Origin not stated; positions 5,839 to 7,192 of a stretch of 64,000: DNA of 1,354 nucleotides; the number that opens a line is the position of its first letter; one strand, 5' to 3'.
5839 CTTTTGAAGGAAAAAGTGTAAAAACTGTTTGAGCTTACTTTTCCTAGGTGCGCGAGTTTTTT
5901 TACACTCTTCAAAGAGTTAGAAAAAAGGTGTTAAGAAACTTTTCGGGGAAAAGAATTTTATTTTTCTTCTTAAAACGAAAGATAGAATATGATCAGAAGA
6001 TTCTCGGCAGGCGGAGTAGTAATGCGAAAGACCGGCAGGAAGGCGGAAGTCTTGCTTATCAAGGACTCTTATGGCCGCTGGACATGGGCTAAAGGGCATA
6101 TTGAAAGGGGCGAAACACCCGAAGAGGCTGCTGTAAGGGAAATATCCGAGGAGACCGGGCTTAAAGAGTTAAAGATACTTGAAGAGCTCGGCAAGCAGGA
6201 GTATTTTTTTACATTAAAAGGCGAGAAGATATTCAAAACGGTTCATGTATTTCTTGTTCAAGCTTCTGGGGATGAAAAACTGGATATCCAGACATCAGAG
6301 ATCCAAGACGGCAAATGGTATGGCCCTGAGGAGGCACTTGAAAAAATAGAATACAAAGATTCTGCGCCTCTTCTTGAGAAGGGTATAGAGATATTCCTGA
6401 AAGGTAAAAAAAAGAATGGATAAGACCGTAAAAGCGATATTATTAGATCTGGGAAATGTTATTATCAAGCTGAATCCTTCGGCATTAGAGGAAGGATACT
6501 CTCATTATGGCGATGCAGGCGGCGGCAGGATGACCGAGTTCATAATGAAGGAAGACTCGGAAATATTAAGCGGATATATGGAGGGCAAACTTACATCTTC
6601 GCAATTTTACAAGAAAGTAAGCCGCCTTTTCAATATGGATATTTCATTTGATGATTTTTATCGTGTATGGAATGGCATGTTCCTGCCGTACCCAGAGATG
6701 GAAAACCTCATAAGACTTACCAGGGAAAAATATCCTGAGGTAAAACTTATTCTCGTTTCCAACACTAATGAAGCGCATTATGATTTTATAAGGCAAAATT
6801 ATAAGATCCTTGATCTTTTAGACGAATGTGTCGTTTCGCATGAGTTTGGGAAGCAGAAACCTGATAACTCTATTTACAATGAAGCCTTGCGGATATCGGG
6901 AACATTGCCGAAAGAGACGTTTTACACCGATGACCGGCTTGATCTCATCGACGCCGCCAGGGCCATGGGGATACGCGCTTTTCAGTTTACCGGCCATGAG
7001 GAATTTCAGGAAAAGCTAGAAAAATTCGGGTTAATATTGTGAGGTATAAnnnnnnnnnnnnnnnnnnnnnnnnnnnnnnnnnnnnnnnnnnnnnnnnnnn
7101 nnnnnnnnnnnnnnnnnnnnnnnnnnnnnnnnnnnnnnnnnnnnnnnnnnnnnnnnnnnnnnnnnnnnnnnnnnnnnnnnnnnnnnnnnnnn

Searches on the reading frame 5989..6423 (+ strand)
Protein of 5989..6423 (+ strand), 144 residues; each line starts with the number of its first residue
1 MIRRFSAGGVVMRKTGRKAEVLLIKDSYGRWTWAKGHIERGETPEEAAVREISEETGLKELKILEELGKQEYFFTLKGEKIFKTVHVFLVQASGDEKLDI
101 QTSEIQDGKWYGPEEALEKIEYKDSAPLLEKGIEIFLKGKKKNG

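Call 60: search_protein_families(library=pfam, proteins=[window:5989-6423:+], max_evalue=0.0001)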
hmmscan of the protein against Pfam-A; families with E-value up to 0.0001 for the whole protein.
window:5989-6423:+ (144 aa): 1 family
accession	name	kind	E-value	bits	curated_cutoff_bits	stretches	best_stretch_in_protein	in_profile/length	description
PF00293.34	NUDIX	-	6e-23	81.8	21.1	1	4-130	3-132/134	NUDIX domain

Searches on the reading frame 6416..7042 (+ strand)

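Call 60: search_protein_families(library=pfam, proteins=[window:6416-7042:+], max_evalue=0.0001)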
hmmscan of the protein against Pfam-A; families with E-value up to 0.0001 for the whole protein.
window:6416-7042:+ (208 aa): 2 families
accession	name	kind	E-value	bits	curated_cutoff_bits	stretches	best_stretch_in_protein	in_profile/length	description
PF13419.12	HAD_2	-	3.2e-09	37.6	23.8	1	91-188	80-175/178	Haloacid dehalogenase-like hydrolase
PF00702.32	Hydrolase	-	1e-08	36.3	26.4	1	80-185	88-191/191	haloacid dehalogenase-like hydrolase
